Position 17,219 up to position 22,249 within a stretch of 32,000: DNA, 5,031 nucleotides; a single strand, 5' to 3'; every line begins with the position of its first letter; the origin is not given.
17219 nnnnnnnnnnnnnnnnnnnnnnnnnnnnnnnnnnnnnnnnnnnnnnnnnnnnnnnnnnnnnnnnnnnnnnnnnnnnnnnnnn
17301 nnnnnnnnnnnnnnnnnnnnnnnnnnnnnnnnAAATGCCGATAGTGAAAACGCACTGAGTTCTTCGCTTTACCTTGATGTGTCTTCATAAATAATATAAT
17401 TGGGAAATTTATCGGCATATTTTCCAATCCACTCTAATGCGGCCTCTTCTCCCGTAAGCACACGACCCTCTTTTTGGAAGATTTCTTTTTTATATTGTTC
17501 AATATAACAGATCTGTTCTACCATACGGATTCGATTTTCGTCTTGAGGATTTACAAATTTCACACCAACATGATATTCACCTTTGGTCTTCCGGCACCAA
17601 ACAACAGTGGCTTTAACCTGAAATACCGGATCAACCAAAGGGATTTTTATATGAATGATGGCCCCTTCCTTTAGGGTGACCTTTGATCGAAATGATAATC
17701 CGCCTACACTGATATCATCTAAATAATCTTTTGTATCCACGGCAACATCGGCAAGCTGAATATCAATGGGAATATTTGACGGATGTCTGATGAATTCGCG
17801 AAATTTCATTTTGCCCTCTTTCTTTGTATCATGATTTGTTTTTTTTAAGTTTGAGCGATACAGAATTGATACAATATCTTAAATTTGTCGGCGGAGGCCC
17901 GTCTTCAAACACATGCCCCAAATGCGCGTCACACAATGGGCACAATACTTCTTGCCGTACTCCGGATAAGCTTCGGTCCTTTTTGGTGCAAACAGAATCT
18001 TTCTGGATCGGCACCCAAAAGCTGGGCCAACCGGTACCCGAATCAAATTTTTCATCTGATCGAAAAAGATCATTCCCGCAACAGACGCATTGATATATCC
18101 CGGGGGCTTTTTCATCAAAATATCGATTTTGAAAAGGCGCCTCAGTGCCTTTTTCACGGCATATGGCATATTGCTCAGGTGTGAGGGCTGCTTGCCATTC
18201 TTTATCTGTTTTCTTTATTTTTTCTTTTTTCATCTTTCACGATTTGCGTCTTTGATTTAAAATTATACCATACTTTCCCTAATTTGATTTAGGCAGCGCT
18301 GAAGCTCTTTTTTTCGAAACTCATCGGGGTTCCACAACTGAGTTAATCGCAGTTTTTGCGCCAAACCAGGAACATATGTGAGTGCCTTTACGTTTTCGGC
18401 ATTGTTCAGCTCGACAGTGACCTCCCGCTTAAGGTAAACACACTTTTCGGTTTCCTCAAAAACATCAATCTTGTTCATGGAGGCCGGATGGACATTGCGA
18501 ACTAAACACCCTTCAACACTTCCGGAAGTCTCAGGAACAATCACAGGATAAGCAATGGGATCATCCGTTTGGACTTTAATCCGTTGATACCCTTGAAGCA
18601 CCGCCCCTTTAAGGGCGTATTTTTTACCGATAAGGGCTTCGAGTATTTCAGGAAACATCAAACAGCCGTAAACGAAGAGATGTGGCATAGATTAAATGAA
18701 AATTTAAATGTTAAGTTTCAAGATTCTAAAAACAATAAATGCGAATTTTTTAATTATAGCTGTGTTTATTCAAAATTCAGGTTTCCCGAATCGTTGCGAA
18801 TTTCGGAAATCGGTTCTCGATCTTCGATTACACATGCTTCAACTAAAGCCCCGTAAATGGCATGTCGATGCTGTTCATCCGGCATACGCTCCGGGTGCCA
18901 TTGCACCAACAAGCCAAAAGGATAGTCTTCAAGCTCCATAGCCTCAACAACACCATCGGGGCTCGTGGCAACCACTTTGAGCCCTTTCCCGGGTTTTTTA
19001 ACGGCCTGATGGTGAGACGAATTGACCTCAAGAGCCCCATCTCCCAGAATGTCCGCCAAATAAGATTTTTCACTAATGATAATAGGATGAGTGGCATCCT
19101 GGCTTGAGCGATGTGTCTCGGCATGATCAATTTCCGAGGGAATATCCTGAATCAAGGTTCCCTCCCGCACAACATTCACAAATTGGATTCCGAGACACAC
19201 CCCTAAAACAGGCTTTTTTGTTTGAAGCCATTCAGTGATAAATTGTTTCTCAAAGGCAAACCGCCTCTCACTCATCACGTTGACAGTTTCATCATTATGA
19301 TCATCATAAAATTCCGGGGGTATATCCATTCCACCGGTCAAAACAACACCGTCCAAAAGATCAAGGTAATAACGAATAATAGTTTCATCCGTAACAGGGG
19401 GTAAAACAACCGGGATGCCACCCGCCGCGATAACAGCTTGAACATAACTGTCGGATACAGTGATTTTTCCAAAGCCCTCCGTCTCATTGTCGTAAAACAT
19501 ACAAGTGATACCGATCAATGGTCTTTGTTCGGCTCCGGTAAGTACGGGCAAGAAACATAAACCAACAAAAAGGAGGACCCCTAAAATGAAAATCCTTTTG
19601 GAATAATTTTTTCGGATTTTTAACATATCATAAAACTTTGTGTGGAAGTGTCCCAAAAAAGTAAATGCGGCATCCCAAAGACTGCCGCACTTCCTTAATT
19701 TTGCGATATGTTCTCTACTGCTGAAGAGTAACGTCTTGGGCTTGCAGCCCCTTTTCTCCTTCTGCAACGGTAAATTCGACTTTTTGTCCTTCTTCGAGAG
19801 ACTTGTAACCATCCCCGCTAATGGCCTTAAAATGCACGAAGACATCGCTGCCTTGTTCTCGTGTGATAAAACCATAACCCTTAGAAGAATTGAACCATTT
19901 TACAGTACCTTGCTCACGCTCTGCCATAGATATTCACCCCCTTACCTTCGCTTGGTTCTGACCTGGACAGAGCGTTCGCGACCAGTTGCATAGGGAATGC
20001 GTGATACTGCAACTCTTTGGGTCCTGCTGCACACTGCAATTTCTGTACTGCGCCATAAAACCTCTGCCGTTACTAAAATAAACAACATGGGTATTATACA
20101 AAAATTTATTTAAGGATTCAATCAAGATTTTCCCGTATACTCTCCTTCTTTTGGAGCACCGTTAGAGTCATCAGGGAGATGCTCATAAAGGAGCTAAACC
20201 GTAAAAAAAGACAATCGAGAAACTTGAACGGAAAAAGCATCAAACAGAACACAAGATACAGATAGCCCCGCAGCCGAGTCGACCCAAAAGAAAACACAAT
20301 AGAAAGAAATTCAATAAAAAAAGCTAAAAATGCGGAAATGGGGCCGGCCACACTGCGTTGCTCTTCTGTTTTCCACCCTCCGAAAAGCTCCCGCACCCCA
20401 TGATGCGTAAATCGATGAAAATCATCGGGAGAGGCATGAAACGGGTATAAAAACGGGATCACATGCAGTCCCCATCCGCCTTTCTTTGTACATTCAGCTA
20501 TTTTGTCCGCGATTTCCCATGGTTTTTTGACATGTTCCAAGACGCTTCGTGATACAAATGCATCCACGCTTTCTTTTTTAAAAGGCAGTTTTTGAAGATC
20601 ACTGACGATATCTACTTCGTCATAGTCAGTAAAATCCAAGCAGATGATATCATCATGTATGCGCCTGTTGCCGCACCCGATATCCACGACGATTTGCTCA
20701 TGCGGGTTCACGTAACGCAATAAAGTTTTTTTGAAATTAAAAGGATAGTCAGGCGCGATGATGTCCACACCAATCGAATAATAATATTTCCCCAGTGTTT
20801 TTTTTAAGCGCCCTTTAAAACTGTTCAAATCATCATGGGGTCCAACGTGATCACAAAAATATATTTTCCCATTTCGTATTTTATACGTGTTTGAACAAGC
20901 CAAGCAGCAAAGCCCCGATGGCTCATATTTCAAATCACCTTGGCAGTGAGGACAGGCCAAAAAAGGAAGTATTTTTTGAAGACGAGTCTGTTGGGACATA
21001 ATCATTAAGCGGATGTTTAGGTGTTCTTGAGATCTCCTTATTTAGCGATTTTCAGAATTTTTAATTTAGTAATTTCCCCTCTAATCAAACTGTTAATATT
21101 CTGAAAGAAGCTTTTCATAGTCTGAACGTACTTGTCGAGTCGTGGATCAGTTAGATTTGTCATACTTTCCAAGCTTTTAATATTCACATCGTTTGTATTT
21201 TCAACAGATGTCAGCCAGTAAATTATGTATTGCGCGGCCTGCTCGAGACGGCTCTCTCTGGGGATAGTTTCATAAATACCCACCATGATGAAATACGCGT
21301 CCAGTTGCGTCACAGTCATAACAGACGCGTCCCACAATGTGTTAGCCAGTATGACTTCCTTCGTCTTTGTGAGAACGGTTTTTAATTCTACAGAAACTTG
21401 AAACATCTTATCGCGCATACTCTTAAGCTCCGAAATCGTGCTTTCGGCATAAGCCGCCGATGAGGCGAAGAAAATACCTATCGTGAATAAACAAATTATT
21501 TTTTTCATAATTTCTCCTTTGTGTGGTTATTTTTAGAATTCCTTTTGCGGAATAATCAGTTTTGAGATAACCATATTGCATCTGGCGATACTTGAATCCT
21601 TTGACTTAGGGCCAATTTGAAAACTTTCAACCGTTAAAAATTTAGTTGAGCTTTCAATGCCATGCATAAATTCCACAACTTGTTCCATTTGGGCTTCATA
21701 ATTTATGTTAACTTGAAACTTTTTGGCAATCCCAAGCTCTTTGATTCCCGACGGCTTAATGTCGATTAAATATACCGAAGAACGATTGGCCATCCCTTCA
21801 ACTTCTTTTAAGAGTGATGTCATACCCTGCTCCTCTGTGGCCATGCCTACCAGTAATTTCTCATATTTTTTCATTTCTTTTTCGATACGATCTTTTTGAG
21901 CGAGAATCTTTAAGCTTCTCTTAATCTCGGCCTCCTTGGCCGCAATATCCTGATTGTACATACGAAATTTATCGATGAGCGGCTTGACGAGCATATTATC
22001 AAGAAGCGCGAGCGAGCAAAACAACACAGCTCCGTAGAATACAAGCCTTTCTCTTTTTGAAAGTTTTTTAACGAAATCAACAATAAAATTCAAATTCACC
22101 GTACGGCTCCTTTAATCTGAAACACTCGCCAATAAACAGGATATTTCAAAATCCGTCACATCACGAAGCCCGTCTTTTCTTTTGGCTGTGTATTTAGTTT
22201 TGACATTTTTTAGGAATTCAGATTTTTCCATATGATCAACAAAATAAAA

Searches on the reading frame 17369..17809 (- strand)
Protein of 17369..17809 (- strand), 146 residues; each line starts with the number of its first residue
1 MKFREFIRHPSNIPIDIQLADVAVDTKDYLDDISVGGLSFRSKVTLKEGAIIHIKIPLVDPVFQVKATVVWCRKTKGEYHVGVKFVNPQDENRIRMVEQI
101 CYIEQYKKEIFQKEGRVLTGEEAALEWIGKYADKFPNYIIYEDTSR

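Call 51: search_protein_families(library=pfam, proteins=[window:17369-17809:-], max_evalue=0.001)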
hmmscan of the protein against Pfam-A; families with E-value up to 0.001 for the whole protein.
window:17369-17809:- (146 aa): 1 family
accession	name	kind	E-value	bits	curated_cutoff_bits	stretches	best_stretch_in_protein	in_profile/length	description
PF07238.19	PilZ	-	1.1e-15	58.3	22.5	1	4-98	3-98/102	PilZ domain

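Call 73: search_protein_families(library=ncbifam, proteins=[window:17369-17809:-], max_evalue=0.001)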
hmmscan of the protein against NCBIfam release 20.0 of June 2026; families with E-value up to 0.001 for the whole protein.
window:17369-17809:- (146 aa): 1 family
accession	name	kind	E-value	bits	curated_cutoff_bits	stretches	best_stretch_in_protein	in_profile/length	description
TIGR02266.1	gmx_TIGR02266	paralog_domain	1.2e-08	35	68.7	1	15-95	6-90/96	TIGR02266 family protein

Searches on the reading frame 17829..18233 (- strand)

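Call 51: search_protein_families(library=pfam, proteins=[window:17829-18233:-], max_evalue=0.001)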
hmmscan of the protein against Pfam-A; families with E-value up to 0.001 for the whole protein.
window:17829-18233:- (134 aa): 1 family
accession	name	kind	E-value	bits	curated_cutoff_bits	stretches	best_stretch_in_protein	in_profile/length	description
PF01641.26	SelR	-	2.3e-50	169.8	24.9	1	17-130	1-115/116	SelR domain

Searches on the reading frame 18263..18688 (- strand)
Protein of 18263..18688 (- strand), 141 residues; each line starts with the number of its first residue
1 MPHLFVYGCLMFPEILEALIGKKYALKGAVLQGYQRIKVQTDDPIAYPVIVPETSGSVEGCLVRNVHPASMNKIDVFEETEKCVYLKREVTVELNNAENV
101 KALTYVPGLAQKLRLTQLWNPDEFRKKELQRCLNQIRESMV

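Call 51: search_protein_families(library=pfam, proteins=[window:18263-18688:-], max_evalue=0.001)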
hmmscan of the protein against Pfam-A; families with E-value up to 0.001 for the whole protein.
window:18263-18688:- (141 aa): 1 family
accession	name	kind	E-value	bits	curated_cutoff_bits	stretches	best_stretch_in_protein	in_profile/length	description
PF06094.17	GGACT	-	2.7e-15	57.4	22.8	1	4-108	1-103/120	Gamma-glutamyl cyclotransferase, AIG2-like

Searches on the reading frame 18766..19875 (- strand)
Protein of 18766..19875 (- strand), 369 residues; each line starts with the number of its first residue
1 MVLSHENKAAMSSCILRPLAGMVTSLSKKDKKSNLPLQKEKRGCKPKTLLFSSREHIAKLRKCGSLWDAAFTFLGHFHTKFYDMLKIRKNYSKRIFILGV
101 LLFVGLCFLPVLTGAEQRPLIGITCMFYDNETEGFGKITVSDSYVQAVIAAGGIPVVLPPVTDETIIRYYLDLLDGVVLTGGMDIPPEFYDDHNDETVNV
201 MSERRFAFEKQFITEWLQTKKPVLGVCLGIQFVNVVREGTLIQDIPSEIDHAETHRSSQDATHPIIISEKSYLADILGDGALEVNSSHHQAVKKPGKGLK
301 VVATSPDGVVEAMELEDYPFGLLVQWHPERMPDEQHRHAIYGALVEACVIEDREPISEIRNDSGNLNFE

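Call 15: search_protein_families(library=pfam, proteins=[window:18766-19875:-], max_evalue=0.01)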
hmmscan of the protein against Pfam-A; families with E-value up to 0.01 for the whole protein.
window:18766-19875:- (369 aa): 2 families
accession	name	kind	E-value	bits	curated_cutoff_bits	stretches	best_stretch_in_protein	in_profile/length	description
PF07722.19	Peptidase_C26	-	3.6e-59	200.6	20.5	1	119-329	1-219/219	Peptidase C26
PF00117.34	GATase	-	3.1e-14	53.5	22.8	1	160-342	30-185/190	Glutamine amidotransferase class-I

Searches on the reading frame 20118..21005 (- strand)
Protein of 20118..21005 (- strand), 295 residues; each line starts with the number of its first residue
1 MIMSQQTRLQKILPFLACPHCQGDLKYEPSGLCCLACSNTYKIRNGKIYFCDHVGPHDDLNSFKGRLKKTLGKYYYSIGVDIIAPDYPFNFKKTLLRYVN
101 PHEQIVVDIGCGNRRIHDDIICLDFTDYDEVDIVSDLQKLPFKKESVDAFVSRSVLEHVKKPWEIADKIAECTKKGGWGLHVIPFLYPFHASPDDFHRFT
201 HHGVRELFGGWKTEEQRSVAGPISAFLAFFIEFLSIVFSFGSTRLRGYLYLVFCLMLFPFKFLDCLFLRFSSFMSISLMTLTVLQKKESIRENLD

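Call 15: search_protein_families(library=pfam, proteins=[window:20118-21005:-], max_evalue=0.01)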
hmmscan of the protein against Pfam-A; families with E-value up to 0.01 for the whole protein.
window:20118-21005:- (295 aa): 6 families
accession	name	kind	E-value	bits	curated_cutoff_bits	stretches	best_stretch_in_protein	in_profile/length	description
PF08241.18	Methyltransf_11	-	4.5e-09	37.3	21.2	1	133-178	47-92/95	Methyltransferase domain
PF13489.12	Methyltransf_23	-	8.3e-06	26.1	27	1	100-185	20-120/164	Methyltransferase domain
PF05148.21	Methyltransf_8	-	1.2e-05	25.7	27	1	100-151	70-127/219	Hypothetical methyltransferase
PF03966.22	Trm112p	-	0.0002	21.7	22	1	11-46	3-40/40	Trm112p-like protein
PF13649.12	Methyltransf_25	-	0.00023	22.2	27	1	134-177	52-97/97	Methyltransferase domain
PF08242.18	Methyltransf_12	-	0.0014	19.7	30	1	138-178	59-97/98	Methyltransferase domain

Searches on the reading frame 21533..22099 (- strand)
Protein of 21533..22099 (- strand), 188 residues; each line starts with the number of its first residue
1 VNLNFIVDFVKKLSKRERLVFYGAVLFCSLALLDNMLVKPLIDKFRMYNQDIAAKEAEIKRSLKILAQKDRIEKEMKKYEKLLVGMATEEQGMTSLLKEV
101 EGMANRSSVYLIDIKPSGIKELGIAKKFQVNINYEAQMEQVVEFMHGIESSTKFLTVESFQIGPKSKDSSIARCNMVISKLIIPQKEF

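Call 15: search_protein_families(library=pfam, proteins=[window:21533-22099:-], max_evalue=0.01)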
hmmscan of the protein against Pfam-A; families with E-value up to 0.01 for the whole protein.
window:21533-22099:- (188 aa): 2 families
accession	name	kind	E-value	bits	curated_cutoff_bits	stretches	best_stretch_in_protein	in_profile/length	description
PF10741.14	T2SSM_b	-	5.8e-05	23.4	21.7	1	83-168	6-92/111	Type II secretion system (T2SS), protein M subtype b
PF04350.18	PilO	-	0.00013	22.6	22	1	64-171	20-131/145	Pilus assembly protein, PilO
